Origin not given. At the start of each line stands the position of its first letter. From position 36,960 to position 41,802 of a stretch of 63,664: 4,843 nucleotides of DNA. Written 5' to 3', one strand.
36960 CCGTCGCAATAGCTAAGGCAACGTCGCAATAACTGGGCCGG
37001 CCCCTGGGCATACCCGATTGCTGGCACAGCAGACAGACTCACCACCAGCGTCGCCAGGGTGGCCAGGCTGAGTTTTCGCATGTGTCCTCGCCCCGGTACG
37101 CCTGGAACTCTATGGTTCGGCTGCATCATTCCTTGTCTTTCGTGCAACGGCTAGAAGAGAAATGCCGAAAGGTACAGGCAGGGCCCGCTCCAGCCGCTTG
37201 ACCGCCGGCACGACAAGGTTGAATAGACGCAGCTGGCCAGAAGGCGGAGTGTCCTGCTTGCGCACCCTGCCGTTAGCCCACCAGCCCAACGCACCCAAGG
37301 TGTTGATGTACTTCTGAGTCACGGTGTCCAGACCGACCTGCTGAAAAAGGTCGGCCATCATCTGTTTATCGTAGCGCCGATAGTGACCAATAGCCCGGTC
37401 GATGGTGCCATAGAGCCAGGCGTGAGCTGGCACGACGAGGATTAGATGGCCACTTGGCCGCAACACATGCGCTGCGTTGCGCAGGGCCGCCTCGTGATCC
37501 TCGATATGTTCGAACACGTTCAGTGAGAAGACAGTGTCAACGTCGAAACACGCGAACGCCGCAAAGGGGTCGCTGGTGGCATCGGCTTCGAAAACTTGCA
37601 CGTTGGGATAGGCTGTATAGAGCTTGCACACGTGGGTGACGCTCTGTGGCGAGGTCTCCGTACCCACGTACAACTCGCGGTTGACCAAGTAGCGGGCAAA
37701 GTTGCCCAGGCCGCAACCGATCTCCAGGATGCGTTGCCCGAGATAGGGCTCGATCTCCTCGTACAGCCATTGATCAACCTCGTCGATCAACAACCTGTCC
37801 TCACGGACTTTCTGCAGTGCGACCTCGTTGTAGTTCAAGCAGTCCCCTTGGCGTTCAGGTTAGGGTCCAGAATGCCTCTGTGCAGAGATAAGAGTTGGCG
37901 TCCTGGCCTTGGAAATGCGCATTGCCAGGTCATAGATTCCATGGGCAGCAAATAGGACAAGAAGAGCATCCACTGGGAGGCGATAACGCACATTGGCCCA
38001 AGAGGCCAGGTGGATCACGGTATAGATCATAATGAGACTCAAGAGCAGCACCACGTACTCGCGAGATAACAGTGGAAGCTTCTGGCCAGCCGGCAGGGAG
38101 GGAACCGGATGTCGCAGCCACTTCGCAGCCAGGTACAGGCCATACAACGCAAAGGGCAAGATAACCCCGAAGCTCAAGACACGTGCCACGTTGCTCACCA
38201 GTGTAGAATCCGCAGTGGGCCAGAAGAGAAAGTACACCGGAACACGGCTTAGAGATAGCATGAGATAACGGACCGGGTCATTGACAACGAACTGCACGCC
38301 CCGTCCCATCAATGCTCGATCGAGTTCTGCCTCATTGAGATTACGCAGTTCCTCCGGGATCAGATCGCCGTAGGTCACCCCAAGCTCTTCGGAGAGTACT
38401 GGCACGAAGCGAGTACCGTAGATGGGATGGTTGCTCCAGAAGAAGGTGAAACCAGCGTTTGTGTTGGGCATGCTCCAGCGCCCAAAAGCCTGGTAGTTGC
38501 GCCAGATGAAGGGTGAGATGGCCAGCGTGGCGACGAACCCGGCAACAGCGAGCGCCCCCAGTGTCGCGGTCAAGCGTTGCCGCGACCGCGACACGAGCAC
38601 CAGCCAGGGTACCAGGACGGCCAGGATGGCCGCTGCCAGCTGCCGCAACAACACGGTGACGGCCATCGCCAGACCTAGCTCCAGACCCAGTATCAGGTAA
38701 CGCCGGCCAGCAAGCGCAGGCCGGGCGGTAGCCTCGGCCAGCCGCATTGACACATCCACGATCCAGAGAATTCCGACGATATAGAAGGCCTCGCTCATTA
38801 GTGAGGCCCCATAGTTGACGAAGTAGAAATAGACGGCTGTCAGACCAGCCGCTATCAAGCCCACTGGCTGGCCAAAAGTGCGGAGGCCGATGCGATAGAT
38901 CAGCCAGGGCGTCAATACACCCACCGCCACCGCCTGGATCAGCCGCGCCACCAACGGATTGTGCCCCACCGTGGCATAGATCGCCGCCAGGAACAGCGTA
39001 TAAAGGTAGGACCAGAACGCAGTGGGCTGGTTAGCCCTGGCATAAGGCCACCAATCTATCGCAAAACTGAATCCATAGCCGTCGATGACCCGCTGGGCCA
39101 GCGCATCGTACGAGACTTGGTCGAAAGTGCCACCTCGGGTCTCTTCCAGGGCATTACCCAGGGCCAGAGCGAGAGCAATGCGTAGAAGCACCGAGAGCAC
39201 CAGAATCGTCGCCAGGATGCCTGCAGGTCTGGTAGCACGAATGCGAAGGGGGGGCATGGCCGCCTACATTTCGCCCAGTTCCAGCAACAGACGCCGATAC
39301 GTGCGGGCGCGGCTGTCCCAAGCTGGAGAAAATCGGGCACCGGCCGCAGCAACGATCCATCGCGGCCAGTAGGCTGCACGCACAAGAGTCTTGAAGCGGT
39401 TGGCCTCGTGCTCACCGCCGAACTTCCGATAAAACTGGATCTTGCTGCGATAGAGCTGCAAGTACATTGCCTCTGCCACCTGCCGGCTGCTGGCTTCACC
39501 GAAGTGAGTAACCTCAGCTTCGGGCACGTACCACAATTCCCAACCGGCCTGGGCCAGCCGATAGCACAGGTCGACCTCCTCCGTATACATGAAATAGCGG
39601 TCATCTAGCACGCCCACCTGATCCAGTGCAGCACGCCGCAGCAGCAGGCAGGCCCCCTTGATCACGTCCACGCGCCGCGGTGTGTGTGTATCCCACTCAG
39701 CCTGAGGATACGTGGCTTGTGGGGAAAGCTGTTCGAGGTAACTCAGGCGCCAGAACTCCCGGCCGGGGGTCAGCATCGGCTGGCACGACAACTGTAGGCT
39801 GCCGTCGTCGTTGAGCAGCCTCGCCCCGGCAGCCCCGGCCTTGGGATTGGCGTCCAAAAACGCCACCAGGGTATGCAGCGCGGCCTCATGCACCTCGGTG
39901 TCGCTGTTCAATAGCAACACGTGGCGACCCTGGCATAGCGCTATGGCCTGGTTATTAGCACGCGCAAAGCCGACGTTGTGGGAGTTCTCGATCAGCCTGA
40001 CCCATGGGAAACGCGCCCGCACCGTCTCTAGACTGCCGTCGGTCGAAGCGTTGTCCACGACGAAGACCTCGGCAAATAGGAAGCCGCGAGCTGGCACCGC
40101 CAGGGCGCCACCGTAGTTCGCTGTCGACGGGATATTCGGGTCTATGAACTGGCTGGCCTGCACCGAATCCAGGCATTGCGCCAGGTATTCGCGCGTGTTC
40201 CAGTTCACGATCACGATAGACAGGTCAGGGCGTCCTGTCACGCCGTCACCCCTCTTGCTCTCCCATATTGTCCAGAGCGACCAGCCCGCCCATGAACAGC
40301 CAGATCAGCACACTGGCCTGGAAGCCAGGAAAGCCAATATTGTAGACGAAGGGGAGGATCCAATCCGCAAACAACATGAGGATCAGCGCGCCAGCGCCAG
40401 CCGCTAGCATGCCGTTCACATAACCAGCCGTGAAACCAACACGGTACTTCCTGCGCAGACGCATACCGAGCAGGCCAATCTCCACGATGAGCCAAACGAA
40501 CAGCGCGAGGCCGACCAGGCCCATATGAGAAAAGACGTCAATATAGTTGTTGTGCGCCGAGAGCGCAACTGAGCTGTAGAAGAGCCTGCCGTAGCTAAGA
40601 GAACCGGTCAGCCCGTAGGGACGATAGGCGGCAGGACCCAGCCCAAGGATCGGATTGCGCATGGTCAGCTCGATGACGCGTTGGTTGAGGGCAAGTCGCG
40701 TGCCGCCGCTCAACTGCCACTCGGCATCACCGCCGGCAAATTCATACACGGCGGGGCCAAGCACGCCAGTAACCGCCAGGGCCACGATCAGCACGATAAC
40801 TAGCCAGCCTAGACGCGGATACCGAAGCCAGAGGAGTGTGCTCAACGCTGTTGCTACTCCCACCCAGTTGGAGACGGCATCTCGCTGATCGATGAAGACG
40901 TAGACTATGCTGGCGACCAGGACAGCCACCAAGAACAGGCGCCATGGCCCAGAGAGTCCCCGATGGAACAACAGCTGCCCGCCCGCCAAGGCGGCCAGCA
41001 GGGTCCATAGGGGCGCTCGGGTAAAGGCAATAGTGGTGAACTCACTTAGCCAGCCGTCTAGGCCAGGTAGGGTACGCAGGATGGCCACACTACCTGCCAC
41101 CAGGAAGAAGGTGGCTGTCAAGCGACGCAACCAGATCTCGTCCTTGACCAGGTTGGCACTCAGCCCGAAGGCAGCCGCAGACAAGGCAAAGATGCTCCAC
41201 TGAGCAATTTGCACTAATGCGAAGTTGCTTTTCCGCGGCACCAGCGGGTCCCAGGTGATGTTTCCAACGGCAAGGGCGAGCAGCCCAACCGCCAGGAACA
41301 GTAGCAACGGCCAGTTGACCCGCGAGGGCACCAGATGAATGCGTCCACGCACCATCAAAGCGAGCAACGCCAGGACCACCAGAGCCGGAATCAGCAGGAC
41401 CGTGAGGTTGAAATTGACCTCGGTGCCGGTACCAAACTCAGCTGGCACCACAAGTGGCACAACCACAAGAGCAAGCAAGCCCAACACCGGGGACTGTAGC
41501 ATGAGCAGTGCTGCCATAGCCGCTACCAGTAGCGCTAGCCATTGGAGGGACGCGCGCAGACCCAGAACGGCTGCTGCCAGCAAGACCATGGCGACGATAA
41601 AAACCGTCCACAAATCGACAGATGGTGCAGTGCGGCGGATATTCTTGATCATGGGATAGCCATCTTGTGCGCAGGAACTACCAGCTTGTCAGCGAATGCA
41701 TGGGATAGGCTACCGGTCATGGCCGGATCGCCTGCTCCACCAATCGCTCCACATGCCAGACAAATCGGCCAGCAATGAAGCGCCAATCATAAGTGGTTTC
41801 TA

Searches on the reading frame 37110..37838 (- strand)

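Call 7: search_protein_families(library=ncbifam, proteins=[window:37110-37838:-], max_evalue=0.0001)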
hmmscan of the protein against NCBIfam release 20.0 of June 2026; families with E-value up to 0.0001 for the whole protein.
window:37110-37838:- (242 aa): 12 families
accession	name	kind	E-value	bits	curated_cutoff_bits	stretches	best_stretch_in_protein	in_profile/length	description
NF045667.1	MTase_DVU1556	equivalog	1.6e-09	37.5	155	1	34-134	23-119/213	DVU_1556 family methyltransferase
NF043040.1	corrin_prot_MT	hypoth_equivalog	5.6e-08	32.5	180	1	18-135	27-148/216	corrinoid protein-associated methyltransferase CpaM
TIGR01983.1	UbiG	equivalog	7.8e-08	31.9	102.95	1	25-134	41-151/228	bifunctional 2-polyprenyl-6-hydroxyphenol methylase/3-demethylubiquinol 3-O-methyltransferase UbiG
NF045825.1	FAmtase_mtf2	equivalog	8e-08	31.8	400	1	34-133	59-157/248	fatty-acid O-methyltransferase Mtf2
NF045823.1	PthPhpthDimycoMt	equivalog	8.1e-07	28.5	300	1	34-133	67-165/256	phthiotriol/phenolphthiotriol dimycocerosates methyltransferase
TIGR02072.1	BioC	equivalog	1.1e-06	28.7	184.95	1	31-140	32-138/244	malonyl-ACP O-methyltransferase BioC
NF047649.1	MTase_UXPK_star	exception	1.8e-06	27.2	460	1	32-134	76-181/283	methyltransferase/UXPK-star double selenoprotein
NF041537.1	ArsM_AhpD_UU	exception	3.7e-06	26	510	1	34-134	77-180/345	arsenite methyltransferase/AhpD domain selenoprotein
TIGR00755.1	ksgA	equivalog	1.9e-05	24.1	171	1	25-96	21-93/256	16S rRNA (adenine(1518)-N(6)/adenine(1519)-N(6))-dimethyltransferase RsmA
TIGR00452.1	TIGR00452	equivalog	2.6e-05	23.2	275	1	25-134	109-219/316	tRNA 5-methoxyuridine(34)/uridine 5-oxyacetic acid(34) synthase CmoB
NF041255.1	mycofact_MftM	equivalog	7.4e-05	22.2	200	1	34-168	140-269/289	mycofactocin oligosaccharide methyltransferase MftM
NF010703.0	PRK14103.1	equivalog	8.1e-05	22.2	320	0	33-185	29-176/256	trans-aconitate 2-methyltransferase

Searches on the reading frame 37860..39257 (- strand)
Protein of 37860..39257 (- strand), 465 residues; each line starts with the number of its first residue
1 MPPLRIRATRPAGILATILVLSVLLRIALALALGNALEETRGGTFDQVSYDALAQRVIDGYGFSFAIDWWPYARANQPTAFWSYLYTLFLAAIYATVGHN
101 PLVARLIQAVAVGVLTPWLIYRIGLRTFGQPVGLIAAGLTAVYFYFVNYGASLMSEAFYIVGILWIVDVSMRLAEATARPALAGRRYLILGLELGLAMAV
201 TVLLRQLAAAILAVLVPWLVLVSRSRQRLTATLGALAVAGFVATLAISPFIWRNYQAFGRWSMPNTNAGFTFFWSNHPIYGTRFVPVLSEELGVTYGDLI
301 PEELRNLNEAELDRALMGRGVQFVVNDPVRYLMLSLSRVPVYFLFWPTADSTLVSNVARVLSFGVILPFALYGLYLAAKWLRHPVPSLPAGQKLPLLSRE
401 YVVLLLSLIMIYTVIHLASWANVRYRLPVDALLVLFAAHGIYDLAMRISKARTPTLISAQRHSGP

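Call 7: search_protein_families(library=ncbifam, proteins=[window:37860-39257:-], max_evalue=0.0001)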
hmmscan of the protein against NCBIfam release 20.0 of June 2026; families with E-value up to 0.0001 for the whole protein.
window:37860-39257:- (465 aa): 0 families

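Call 22: search_protein_families(library=pfam, proteins=[window:37860-39257:-], max_evalue=0.001)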
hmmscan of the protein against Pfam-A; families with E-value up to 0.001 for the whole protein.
window:37860-39257:- (465 aa): 1 family
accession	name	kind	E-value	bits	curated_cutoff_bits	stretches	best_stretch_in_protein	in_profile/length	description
PF13231.12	PMT_2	-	3.1e-07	31.2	26.1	1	88-252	8-159/160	Dolichyl-phosphate-mannose-protein mannosyltransferase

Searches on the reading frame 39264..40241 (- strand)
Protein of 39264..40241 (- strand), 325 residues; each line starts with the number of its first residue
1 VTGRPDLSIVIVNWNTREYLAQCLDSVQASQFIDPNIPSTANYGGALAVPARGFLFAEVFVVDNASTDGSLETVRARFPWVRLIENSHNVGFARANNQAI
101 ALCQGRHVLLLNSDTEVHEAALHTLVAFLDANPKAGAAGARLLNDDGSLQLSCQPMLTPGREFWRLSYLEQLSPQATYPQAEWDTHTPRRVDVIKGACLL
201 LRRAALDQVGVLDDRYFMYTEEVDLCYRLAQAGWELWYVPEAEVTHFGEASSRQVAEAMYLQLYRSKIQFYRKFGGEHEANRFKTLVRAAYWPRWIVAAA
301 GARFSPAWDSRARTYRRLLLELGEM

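Call 7: search_protein_families(library=ncbifam, proteins=[window:39264-40241:-], max_evalue=0.0001)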
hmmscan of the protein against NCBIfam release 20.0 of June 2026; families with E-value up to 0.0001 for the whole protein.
window:39264-40241:- (325 aa): 10 families
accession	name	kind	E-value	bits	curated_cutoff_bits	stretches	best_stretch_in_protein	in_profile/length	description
TIGR03965.1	mycofact_glyco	equivalog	2e-18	66.5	280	1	56-246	105-280/467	mycofactocin biosynthesis glycosyltransferase MftF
TIGR01556.1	rhamnosyltran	subfamily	7.6e-15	54.8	200.55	1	58-251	23-206/281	rhamnosyltransferase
NF041875.1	EPS_EpsD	equivalog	7.9e-15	55.1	370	1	58-303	32-263/325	exopolysaccharide biosynthesis glycosyltransferase EpsD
TIGR03937.1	PgaC_IcaA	equivalog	1.3e-12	47.4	422.3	1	57-138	75-159/407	poly-beta-1,6-N-acetyl-D-glucosamine synthase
NF038302.1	EPS_HpsE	equivalog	3.1e-12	46.1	300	1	55-247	32-223/307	hormogonium polysaccharide biosynthesis glycosyltransferase HpsE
NF038299.1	EPS_HpsN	equivalog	1.1e-11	44.3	425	1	92-251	69-225/317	hormogonium polysaccharide biosynthesis glycosyltransferase HpsN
NF007482.0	PRK10073.1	equivalog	4.9e-08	32.4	423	1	57-128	36-109/334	glycosyltransferase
TIGR04283.1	glyco_like_mftF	equivalog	6.9e-07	29.1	182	1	57-235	29-174/221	TIGR04283 family arsenosugar biosynthesis glycosyltransferase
TIGR03111.1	glyc2_xrt_Gpos1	hypoth_equivalog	9.5e-07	28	363.95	1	58-145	82-172/439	TIGR03111 family XrtG-associated glycosyltransferase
NF047683.1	TeichurnBiosyTuaG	equivalog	1.2e-06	28.4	400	1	54-147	33-130/252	teichuronic acid biosynthesis protein TuaG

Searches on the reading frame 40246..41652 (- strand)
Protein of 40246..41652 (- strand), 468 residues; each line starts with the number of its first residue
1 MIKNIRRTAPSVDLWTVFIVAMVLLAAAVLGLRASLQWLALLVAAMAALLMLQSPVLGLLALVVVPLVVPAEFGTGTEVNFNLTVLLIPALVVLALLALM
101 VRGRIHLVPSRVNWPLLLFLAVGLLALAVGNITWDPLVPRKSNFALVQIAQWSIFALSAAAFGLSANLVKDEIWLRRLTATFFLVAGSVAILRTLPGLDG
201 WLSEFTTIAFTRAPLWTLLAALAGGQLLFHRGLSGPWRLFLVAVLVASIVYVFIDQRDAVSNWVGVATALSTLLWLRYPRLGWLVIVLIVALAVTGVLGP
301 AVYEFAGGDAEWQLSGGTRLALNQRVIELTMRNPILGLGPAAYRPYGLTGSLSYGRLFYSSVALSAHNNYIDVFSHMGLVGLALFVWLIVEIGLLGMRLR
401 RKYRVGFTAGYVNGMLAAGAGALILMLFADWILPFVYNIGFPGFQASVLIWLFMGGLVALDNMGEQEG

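Call 7: search_protein_families(library=ncbifam, proteins=[window:40246-41652:-], max_evalue=0.0001)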
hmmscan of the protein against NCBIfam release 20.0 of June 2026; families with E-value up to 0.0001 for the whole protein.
window:40246-41652:- (468 aa): 0 families

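Call 22: search_protein_families(library=pfam, proteins=[window:40246-41652:-], max_evalue=0.001)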
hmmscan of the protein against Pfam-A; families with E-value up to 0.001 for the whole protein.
window:40246-41652:- (468 aa): 1 family
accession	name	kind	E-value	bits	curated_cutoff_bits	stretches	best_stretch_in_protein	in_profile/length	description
PF04932.20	Wzy_C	-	2.7e-11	43.9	31.7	1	262-386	18-149/149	O-Antigen ligase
